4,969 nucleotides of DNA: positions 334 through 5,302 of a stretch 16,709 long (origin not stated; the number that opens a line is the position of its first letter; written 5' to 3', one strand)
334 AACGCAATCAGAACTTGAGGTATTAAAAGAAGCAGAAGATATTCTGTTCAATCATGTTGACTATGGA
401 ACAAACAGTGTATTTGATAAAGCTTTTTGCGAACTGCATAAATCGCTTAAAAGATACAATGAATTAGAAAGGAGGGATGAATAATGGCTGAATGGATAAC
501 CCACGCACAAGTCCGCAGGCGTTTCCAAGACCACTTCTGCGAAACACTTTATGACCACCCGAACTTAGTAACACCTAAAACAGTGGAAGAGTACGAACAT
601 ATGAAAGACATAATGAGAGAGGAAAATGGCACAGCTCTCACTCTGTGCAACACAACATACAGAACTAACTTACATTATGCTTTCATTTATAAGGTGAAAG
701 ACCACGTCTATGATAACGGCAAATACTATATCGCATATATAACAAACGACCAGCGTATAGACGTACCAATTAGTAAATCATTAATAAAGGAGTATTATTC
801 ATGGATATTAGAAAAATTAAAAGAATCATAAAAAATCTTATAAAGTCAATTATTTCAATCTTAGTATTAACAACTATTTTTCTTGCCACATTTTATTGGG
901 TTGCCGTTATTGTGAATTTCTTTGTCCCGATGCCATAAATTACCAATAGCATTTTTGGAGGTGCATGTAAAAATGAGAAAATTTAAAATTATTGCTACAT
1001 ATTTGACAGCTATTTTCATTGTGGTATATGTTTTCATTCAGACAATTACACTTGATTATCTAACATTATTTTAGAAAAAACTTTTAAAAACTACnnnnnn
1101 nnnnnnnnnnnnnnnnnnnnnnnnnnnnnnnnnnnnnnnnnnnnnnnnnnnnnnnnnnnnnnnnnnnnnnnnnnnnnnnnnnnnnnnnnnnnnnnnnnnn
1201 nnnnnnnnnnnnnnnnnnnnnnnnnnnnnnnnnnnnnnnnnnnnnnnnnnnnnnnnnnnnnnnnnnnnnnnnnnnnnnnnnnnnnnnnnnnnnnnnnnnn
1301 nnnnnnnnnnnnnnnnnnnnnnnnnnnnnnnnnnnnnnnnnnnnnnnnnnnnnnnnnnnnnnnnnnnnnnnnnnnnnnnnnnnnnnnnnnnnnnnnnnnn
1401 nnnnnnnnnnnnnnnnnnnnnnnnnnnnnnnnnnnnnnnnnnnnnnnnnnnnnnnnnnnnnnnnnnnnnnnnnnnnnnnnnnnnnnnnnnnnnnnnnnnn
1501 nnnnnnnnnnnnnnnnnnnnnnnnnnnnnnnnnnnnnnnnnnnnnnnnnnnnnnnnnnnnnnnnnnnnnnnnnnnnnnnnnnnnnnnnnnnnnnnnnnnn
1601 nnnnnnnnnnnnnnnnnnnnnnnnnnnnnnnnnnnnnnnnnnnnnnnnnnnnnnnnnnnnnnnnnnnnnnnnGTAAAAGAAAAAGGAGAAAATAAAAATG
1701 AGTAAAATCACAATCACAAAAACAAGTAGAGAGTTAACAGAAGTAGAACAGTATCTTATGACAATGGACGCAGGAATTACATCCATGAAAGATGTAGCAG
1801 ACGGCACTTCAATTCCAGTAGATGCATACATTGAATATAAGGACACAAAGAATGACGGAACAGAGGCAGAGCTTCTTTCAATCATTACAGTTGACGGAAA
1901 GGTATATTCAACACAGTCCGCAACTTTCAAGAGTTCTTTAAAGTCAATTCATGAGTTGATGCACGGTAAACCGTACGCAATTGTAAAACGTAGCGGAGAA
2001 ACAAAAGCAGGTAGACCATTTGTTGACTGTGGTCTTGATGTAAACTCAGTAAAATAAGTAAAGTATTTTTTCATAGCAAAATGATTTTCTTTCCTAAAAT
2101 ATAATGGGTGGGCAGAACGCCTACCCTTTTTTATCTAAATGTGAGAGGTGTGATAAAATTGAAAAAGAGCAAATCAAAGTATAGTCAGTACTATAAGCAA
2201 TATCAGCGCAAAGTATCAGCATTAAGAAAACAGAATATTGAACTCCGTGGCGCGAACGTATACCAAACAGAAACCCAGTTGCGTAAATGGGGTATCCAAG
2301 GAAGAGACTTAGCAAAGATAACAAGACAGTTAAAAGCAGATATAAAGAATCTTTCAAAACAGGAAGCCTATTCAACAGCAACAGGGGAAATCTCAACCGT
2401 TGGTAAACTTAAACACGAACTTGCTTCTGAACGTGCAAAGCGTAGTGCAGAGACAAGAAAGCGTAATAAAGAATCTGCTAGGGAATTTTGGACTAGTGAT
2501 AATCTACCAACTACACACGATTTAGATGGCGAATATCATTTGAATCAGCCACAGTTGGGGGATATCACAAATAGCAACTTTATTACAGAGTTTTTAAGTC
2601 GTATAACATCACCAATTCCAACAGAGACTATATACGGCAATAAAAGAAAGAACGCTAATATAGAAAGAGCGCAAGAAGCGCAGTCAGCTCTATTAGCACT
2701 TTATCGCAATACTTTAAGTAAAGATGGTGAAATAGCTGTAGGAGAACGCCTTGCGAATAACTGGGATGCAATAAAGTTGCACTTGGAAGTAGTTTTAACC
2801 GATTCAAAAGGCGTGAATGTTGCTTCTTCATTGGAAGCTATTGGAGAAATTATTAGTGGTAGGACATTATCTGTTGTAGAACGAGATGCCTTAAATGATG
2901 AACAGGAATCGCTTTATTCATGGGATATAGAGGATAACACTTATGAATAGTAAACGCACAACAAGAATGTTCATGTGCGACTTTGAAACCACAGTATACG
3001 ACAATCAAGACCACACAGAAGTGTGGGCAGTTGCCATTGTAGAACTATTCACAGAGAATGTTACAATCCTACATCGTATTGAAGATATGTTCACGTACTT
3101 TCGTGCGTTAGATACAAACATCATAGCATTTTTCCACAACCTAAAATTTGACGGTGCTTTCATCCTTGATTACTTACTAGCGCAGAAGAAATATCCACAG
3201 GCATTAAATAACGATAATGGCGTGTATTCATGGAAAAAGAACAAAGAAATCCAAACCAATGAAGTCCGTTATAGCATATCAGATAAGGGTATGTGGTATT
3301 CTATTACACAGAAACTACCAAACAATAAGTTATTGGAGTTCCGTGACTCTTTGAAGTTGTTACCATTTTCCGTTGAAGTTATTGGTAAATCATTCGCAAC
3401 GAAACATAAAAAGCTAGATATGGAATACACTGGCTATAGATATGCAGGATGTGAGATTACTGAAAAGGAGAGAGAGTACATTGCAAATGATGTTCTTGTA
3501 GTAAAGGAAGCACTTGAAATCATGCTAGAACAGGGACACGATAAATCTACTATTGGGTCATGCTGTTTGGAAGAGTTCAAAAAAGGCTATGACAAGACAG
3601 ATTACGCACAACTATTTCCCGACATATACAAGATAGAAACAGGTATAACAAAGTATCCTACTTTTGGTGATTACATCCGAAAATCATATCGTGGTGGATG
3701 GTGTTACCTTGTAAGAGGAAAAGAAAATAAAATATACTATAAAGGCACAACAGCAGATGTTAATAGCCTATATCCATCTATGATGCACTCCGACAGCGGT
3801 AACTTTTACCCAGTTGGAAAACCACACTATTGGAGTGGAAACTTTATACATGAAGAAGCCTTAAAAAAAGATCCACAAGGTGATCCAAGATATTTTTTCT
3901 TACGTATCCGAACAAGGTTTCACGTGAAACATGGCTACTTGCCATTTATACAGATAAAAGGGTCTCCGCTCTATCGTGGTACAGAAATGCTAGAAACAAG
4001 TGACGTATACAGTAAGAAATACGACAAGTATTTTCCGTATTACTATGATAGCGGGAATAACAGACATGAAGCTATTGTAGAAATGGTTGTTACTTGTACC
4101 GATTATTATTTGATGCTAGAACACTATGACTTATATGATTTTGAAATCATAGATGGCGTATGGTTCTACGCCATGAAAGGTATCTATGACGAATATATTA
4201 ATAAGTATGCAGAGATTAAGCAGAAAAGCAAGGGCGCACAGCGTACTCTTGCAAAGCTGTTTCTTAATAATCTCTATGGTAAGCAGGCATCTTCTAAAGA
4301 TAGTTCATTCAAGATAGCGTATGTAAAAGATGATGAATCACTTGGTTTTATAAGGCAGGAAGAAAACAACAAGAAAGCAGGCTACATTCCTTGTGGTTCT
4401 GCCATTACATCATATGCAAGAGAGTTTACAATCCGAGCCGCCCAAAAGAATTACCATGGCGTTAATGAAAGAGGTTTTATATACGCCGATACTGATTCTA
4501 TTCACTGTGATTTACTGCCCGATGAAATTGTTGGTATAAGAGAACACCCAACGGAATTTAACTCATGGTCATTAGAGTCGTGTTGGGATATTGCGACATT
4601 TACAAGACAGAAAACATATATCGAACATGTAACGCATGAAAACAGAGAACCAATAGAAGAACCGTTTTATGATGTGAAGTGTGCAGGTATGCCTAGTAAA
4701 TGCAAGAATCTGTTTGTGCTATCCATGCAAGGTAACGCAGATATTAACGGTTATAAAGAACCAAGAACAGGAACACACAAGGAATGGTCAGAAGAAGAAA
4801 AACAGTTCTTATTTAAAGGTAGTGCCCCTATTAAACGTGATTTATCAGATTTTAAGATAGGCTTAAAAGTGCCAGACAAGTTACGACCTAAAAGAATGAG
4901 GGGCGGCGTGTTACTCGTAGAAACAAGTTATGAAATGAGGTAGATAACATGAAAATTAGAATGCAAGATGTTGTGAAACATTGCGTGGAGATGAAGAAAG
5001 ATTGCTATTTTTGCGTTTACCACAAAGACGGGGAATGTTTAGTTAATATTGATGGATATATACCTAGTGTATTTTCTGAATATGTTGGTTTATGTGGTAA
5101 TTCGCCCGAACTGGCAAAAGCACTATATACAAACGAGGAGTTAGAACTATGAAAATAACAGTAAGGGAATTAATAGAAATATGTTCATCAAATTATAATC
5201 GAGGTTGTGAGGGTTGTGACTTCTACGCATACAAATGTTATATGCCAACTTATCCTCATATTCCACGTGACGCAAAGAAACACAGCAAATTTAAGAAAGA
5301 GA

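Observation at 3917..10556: A 14-18 bp palindrome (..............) recurs in two coding frames and in intergenic DNA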

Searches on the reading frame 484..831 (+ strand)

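Call 27: search_protein_families(library=pfam, proteins=[window:484-831:+], max_evalue=1)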
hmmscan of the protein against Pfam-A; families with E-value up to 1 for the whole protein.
window:484-831:+ (115 aa): 2 families
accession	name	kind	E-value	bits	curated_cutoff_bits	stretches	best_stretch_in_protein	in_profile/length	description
PF13774.12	Longin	-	0.048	14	26.2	1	32-73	16-57/84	Regulated-SNARE-like domain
PF14932.11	HAUS-augmin3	-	0.16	11.8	29.4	1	4-42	1-38/260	HAUS augmin-like complex subunit 3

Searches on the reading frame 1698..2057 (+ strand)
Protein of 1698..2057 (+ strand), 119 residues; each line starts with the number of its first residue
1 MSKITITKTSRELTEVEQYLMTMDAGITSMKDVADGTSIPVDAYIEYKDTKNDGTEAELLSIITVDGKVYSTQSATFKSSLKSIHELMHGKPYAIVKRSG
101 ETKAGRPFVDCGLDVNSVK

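Call 27: search_protein_families(library=pfam, proteins=[window:1698-2057:+], max_evalue=1)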
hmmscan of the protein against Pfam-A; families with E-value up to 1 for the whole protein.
window:1698-2057:+ (119 aa): 1 family
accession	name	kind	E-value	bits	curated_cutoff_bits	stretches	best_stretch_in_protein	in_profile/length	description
PF17427.7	Phi29_Phage_SSB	-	2.8e-06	28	25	1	24-109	27-118/123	Phage Single-stranded DNA-binding protein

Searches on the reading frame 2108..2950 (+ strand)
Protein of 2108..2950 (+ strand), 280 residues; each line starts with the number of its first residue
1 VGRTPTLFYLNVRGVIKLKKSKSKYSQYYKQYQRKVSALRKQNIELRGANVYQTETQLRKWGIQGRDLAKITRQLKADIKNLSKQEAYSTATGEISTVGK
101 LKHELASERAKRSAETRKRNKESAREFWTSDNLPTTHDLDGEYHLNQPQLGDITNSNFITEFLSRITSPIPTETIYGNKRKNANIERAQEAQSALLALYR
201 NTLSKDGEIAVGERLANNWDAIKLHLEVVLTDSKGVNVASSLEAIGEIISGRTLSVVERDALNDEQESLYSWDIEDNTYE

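Call 9: search_protein_families(library=phrogs, proteins=[window:2108-2950:+])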
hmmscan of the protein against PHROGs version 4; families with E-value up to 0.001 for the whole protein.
window:2108-2950:+ (280 aa): 0 families

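Call 10: search_protein_families(library=pfam, proteins=[window:2108-2950:+], max_evalue=0.01)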
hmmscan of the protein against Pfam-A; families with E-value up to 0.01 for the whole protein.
window:2108-2950:+ (280 aa): 1 family
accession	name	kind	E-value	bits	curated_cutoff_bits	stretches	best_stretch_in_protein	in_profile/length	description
PF25566.1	RIMB1_N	-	0.0023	18.2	28.5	1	18-118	3-106/129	RIMB1-like, N-terminal domain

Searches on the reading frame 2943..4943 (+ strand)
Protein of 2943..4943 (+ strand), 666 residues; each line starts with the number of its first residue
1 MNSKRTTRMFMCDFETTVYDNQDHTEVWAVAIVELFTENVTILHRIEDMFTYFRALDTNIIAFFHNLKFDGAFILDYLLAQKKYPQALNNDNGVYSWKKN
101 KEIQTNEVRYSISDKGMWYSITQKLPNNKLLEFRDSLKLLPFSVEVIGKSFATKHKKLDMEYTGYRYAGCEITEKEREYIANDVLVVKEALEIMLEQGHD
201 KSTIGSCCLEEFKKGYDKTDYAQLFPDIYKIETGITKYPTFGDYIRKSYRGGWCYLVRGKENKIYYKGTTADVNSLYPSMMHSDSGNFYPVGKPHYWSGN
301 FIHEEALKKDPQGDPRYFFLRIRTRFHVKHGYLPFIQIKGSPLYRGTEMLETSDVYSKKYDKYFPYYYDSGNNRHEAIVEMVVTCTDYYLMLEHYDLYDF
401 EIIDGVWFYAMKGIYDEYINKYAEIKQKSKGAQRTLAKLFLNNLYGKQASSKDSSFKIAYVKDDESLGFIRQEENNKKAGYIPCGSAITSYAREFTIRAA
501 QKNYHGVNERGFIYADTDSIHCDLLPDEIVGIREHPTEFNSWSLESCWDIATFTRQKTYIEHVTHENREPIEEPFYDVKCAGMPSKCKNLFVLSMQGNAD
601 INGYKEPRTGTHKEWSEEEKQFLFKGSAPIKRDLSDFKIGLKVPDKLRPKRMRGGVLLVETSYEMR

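Call 9: search_protein_families(library=phrogs, proteins=[window:2943-4943:+])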
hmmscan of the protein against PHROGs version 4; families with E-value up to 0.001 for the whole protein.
window:2943-4943:+ (666 aa): 1 family
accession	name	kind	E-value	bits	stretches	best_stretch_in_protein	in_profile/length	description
phrog_1907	-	DNA, RNA and nucleotide metabolism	2.9e-126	423.6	1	2-664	9-601/629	DNA polymerase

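Call 10: search_protein_families(library=pfam, proteins=[window:2943-4943:+], max_evalue=0.01)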
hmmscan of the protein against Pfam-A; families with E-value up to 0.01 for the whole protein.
window:2943-4943:+ (666 aa): 1 family
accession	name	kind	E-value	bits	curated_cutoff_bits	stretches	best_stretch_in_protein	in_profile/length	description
PF03175.18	DNA_pol_B_2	-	3.1e-43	148.8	25.8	2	171-522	135-453/468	DNA polymerase type B, organellar and viral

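Call 81: search_dna_similar(query=window:2943-4943:+, collection=phages, mode=protein, max_rows=25)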
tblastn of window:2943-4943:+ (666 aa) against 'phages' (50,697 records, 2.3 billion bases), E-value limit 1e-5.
Records with a match: 215; places in all: 215; records where one place covers at least 80% of the query: 151.
Best place of each record, by identity: 95-99% 1; 60-80% 1; <60% 213.
By first word of the organism name: Bacillus 103; Clostridium 47; Curtobacterium 18; Bacteriophage 11; Bifidobacterium 9; Arthrobacter 6; Streptococcus 5; Microbacterium 4; Enterococcus 3; Rhizobium 2; and 5 more.
By host as written in the record: - 34; Clostridium perfringens 14; Bacillus subtilis 13; Bacillus cereus 11; Curtobacterium flaccumfaciens NRRL B-729 SEA 8; Bacillus thuringiensis subsp. kurstaki ATCC 33679 7; Clostridium_AQ innocuum DA664 6; Bacillus thuringiensis subspecies kurstaki 6; and 55 more.
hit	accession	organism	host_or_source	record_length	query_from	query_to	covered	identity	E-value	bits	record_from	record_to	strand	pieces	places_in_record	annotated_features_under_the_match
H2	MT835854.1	Bacteriophage sp.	human fecal samples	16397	1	666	100%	96.7%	0e+0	1319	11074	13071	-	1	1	record has no annotation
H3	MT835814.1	Bacteriophage sp.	human fecal samples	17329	8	666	99%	63.3%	0e+0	835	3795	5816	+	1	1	record has no annotation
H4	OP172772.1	Clostridium phage CS229P1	Clostridium_Q symbiosum DA229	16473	8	666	99%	58.5%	0e+0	738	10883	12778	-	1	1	DNA polymerase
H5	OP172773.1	Clostridium phage CS229P2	Clostridium_Q symbiosum DA229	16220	8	666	99%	58.5%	0e+0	738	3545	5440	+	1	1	DNA polymerase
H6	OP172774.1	Clostridium phage CS229P3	Clostridium_Q symbiosum DA229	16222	8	666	99%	58.5%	0e+0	738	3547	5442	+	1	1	DNA polymerase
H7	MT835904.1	Bacteriophage sp.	human fecal samples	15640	8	665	99%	43.0%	6e-146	475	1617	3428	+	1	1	record has no annotation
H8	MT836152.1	Bacteriophage sp.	human fecal samples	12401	7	666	99%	38.6%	4e-124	412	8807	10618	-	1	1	record has no annotation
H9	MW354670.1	Bacillus phage BSTP6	Bacillus subtilis KCCM12150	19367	8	666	99%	33.1%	2e-76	272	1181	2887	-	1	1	primer terminal protein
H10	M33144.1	Bacillus phage M2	-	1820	6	666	99%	32.8%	1e-84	282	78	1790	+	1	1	DNA polymerase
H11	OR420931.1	Bacillus phage phi29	-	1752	8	666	99%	32.9%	6e-82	275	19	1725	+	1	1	DNA polymerase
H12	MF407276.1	Bacillus phage vB_BveP-Goe6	Bacillus velezensis FZB42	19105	8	666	99%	32.9%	1e-75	270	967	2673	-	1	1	DNA polymerase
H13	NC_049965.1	Bacillus phage vB_BveP-Goe6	Bacillus velezensis FZB42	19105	8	666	99%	32.9%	1e-75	270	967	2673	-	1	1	DNA polymerase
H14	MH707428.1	Bacillus phage BSP11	Bacillus subtilis ATCC 33677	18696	6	666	99%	32.6%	6e-80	283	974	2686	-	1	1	DNA polymerase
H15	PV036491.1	Bacillus phage vB_Bsu_W1188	Bacillus subtilis WB800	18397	6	666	99%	32.6%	8e-80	283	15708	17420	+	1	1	DNA polymerase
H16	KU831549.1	Bacillus phage vB_BsuP-Goe1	Bacillus subtilis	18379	6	666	99%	32.6%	1e-79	282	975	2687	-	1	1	DNA polymerase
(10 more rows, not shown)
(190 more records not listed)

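Call 87: search_dna_similar(query=window:2943-4943:+, collection=phages, mode=protein, max_rows=60, rows=spread)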
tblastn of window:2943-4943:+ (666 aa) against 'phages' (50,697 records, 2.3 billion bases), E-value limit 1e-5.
Records with a match: 215; places in all: 215; records where one place covers at least 80% of the query: 151.
Best place of each record, by identity: 95-99% 1; 60-80% 1; <60% 213.
By first word of the organism name: Bacillus 103; Clostridium 47; Curtobacterium 18; Bacteriophage 11; Bifidobacterium 9; Arthrobacter 6; Streptococcus 5; Microbacterium 4; Enterococcus 3; Rhizobium 2; and 5 more.
By host as written in the record: - 34; Clostridium perfringens 14; Bacillus subtilis 13; Bacillus cereus 11; Curtobacterium flaccumfaciens NRRL B-729 SEA 8; Bacillus thuringiensis subsp. kurstaki ATCC 33679 7; Clostridium_AQ innocuum DA664 6; Bacillus thuringiensis subspecies kurstaki 6; and 55 more.
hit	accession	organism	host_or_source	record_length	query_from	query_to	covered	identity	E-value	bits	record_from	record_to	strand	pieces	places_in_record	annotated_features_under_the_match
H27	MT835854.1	Bacteriophage sp.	human fecal samples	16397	1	666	100%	96.7%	0e+0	1319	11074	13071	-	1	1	record has no annotation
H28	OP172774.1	Clostridium phage CS229P3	Clostridium_Q symbiosum DA229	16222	8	666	99%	58.5%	0e+0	738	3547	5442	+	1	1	DNA polymerase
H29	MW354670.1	Bacillus phage BSTP6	Bacillus subtilis KCCM12150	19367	8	666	99%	33.1%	2e-76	272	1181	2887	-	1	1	primer terminal protein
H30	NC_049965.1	Bacillus phage vB_BveP-Goe6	Bacillus velezensis FZB42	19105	8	666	99%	32.9%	1e-75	270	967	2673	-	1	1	DNA polymerase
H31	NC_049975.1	Bacillus phage vB_BsuP-Goe1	Bacillus subtilis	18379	6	666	99%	32.6%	1e-79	282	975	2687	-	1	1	DNA polymerase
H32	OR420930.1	Bacillus phage phi29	-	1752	8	666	99%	32.7%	2e-81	273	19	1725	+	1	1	DNA polymerase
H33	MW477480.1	Bacillus phage Whiting18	Bacillus sp.203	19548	8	666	99%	32.7%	2e-75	270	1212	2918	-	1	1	DNA polymerase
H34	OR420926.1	Bacillus phage phi29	-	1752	8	666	99%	32.6%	2e-81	273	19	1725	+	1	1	DNA polymerase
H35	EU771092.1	Bacillus phage phi29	Bacillus subtilis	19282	8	666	99%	32.6%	1e-75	270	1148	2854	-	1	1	2: DNA polymerase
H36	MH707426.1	Bacillus phage BSP2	Bacillus subtilis KACC 10114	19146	8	666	99%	32.6%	1e-75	270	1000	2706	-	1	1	putative DNA polymerase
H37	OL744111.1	Bacillus phage Arbo1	Bacillus sp. 203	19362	8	666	99%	32.4%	7e-76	271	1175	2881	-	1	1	DNA polymerase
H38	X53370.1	Bacillus phage phi29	-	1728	8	666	99%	32.3%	6e-79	266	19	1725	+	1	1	unnamed protein product; DNA polymerase (AA 1-575)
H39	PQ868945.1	Curtobacterium phage Trapezoid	Curtobacterium flaccumfaciens NRRL ...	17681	3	665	100%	31.9%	5e-76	271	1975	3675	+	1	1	3: DNA polymerase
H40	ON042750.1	Bacillus phage Chedec 11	Bacillus subtilis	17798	8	666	99%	31.7%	2e-75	270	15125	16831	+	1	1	DNA polymerase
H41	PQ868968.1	Curtobacterium phage Penne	Curtobacterium flaccumfaciens NRRL ...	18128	3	665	100%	31.4%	5e-72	259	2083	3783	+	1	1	3: DNA polymerase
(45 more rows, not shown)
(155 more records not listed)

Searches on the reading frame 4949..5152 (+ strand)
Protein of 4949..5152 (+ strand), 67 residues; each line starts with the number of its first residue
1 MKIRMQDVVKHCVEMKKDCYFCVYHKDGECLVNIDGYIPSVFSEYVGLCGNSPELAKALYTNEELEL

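Call 27: search_protein_families(library=pfam, proteins=[window:4949-5152:+], max_evalue=1)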
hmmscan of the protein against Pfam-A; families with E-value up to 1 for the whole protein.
window:4949-5152:+ (67 aa): 1 family
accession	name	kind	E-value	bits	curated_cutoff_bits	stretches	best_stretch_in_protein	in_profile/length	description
PF01639.22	v110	-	0.048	14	25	1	11-63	32-84/104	Viral family 110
